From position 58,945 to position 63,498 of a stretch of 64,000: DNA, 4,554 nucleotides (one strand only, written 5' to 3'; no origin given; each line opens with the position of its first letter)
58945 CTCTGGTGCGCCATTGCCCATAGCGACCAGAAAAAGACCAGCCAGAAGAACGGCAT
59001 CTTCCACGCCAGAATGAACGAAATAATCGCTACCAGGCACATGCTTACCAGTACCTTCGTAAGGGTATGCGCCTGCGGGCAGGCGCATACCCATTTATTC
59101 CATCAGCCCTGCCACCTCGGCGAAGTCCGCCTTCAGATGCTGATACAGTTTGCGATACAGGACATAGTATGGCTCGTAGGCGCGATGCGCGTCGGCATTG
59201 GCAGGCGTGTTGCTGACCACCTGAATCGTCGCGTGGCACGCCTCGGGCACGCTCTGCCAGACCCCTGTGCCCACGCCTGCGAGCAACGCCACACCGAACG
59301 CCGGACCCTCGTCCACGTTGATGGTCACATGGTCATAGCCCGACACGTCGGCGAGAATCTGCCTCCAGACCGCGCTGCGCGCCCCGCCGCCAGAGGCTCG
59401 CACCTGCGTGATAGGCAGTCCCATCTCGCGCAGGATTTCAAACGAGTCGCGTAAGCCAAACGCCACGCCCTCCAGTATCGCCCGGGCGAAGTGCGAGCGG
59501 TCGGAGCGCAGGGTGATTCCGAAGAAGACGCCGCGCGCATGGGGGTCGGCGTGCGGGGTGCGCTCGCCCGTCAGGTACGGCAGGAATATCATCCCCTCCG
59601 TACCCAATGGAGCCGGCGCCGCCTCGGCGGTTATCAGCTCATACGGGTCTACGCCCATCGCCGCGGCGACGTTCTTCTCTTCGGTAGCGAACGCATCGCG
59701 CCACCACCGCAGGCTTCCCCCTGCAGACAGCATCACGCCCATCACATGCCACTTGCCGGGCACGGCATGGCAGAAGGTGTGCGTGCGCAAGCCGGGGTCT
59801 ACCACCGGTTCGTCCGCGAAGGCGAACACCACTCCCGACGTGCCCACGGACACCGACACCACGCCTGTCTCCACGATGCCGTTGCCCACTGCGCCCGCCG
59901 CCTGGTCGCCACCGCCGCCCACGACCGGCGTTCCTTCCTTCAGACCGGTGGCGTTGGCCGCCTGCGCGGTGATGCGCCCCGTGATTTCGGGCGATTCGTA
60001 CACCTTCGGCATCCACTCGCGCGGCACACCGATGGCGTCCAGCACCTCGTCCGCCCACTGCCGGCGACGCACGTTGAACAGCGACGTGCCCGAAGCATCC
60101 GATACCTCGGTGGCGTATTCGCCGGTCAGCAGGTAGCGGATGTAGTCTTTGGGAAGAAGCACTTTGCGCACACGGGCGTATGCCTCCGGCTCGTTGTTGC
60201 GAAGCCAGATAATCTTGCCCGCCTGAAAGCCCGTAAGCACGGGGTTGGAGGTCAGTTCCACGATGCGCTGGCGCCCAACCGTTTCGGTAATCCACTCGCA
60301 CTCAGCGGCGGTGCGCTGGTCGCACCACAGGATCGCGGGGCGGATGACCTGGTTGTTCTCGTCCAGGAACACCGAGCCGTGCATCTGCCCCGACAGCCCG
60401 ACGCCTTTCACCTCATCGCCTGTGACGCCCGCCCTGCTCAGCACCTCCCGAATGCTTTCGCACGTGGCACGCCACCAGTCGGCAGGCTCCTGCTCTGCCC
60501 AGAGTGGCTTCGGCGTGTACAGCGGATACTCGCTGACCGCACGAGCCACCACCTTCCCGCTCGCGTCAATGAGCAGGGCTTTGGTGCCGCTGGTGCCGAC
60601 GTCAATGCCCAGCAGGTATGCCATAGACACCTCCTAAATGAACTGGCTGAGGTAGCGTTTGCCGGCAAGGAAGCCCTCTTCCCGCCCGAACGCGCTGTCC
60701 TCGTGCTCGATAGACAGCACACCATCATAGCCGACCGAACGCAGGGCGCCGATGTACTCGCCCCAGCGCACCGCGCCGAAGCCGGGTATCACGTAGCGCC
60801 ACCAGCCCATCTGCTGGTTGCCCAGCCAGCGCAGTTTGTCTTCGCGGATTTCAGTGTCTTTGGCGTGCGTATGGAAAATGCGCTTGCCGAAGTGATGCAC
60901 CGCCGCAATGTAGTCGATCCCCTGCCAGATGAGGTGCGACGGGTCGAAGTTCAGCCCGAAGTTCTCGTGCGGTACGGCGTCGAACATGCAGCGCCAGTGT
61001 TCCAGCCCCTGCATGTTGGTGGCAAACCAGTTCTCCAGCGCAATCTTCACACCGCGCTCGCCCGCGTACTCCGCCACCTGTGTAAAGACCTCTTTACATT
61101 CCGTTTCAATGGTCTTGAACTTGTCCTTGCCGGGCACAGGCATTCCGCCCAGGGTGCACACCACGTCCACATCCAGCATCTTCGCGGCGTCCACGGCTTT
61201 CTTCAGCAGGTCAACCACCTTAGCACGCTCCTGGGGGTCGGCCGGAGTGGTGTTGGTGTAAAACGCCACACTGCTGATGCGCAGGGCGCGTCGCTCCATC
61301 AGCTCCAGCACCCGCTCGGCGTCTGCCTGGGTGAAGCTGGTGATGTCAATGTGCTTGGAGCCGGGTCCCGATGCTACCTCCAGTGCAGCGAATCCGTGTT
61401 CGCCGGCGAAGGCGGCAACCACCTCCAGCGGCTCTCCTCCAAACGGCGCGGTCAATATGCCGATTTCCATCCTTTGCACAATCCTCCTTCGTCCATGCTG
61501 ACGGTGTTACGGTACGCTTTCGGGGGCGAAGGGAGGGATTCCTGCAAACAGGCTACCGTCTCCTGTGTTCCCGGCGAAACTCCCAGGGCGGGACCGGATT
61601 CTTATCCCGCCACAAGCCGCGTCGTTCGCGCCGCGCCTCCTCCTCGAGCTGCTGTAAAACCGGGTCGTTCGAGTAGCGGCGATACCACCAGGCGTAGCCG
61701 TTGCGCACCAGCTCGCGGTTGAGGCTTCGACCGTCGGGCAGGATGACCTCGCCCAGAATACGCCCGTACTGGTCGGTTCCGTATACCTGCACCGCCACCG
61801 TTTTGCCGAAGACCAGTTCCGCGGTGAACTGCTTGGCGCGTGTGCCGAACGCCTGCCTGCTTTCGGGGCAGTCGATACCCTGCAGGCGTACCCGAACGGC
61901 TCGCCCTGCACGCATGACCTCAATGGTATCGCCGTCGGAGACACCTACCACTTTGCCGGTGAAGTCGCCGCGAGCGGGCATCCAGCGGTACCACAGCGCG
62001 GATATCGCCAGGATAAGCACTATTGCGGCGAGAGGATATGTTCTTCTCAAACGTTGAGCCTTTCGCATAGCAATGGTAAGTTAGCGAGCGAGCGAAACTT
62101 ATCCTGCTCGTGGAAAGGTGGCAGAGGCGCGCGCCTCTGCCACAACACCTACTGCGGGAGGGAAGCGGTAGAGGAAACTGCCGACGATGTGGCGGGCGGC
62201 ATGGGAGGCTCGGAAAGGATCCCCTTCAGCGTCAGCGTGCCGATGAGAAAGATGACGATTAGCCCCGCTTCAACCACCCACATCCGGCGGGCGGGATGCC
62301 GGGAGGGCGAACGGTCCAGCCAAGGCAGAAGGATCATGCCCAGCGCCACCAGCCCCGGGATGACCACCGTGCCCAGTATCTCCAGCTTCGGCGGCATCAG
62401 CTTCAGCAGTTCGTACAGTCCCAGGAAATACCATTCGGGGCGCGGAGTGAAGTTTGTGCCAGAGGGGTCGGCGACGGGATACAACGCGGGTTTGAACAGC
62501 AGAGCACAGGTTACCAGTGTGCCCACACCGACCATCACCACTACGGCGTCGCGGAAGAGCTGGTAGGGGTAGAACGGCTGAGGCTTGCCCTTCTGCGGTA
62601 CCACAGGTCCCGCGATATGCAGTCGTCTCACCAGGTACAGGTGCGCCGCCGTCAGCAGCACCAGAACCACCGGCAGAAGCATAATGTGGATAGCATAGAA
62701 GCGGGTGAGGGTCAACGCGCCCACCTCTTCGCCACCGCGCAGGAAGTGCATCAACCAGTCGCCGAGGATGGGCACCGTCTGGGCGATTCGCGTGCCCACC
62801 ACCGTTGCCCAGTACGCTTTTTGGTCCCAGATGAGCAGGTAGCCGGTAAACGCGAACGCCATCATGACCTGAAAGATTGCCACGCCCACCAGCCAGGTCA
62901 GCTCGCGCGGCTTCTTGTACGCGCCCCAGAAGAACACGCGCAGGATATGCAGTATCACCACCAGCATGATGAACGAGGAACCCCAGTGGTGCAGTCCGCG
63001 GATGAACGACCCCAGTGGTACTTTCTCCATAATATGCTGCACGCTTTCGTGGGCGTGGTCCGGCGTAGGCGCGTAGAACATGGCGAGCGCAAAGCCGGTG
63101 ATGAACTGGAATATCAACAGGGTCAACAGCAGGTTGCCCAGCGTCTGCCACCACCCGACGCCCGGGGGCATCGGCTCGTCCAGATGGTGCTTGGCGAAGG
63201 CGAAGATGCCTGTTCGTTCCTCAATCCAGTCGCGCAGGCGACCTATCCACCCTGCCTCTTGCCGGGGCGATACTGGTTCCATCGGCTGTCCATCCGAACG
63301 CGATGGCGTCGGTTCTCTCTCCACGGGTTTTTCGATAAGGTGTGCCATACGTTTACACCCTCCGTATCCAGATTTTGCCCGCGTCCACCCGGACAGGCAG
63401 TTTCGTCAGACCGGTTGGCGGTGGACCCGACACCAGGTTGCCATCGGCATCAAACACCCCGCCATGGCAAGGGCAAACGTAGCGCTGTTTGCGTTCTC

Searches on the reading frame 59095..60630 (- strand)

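Call 65: search_protein_families(library=pfam, proteins=[window:59095-60630:-], max_evalue=0.0001)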
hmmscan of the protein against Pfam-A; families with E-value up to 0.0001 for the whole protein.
window:59095-60630:- (511 aa): 3 families
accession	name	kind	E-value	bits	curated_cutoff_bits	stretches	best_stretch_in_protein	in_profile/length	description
PF00370.27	FGGY_N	-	1.2e-82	277.6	28.8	1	5-249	1-245/245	FGGY family of carbohydrate kinases, N-terminal domain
PF02782.22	FGGY_C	-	5.5e-39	134.4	27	1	259-453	2-196/198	FGGY family of carbohydrate kinases, C-terminal domain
PF01869.26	BcrAD_BadFG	-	1e-05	25.7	31.5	1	7-97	1-87/271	BadF/BadG/BcrA/BcrD ATPase family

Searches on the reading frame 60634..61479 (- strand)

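Call 65: search_protein_families(library=pfam, proteins=[window:60634-61479:-], max_evalue=0.0001)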
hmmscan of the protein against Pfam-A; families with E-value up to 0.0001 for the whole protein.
window:60634-61479:- (281 aa): 1 family
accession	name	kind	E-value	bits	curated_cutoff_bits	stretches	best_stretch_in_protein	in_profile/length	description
PF01261.30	AP_endonuc_2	-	3e-40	138.9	31.1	1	24-277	3-246/249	Xylose isomerase-like TIM barrel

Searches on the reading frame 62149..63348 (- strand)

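Call 65: search_protein_families(library=pfam, proteins=[window:62149-63348:-], max_evalue=0.0001)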
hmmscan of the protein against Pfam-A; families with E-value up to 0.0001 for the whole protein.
window:62149-63348:- (399 aa): 4 families
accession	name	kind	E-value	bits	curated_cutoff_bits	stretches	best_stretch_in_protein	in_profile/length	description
PF00033.24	Cytochrome_B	-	4.7e-54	183.6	27.2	1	57-242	3-187/189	Cytochrome b/b6/petB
PF13631.11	Cytochrom_B_N_2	-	1.6e-44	152.3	27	1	126-288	2-164/169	Cytochrome b(N-terminal)/b6/petB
PF00032.22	Cytochrom_B_C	-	4.3e-11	43.4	20.7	1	293-389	2-93/102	Cytochrome b(C-terminal)/b6/petD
PF01292.26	Ni_hydr_CYTB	-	1.2e-05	25.6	30.1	1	46-147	79-171/179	Prokaryotic cytochrome b561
